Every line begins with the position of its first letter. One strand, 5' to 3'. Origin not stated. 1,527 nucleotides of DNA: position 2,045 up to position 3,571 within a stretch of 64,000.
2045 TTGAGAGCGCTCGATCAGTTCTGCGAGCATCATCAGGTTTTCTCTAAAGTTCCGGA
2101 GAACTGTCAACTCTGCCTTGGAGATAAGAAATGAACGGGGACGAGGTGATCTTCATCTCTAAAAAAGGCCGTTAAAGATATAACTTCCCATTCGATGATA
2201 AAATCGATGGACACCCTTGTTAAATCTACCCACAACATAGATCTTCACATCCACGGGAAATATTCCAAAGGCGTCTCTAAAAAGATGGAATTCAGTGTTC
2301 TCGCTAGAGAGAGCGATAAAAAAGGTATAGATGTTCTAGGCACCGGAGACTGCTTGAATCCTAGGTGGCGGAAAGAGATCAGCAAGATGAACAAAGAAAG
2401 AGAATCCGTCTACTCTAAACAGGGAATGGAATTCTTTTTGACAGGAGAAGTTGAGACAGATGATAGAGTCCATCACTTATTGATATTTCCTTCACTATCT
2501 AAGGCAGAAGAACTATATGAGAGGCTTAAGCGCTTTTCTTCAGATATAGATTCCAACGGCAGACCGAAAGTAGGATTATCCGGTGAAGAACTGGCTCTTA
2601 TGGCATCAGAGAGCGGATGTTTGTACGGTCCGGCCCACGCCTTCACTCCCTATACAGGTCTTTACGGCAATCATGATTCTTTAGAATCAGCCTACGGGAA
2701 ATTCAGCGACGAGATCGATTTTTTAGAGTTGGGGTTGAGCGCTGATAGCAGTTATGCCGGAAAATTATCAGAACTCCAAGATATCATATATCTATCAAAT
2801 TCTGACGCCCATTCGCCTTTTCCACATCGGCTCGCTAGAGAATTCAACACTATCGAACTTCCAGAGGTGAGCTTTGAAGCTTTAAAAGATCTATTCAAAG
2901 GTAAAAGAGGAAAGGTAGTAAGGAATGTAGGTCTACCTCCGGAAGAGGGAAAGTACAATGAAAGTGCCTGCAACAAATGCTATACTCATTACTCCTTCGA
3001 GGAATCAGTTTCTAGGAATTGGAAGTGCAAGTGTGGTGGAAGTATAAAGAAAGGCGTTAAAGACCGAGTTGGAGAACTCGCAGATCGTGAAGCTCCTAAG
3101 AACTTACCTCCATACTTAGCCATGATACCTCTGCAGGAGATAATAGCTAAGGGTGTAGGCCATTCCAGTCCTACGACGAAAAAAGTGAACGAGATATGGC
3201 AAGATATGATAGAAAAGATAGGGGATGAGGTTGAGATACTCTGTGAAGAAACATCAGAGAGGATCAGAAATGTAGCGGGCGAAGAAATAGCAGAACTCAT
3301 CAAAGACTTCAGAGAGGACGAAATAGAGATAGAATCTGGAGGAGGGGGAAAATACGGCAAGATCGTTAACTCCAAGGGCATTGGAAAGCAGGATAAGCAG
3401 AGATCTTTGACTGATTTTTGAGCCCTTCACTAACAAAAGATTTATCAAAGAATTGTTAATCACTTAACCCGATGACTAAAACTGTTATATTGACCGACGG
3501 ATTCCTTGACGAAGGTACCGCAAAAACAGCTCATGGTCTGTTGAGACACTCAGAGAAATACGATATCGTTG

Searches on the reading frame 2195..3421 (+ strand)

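Call 24: search_protein_families(library=pfam, proteins=[window:2195-3421:+], max_evalue=1e-8)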
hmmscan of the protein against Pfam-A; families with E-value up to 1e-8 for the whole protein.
window:2195-3421:+ (408 aa): 0 families

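Call 27: search_protein_families(library=ncbifam, proteins=[window:2195-3421:+], max_evalue=1e-10)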
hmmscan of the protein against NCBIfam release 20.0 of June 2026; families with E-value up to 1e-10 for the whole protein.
window:2195-3421:+ (408 aa): 1 family
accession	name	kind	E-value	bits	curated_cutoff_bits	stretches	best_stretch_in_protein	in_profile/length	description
TIGR00375.1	TIGR00375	hypoth_equivalog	6.7e-94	315.3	326.6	1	14-390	1-374/374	TIGR00375 family protein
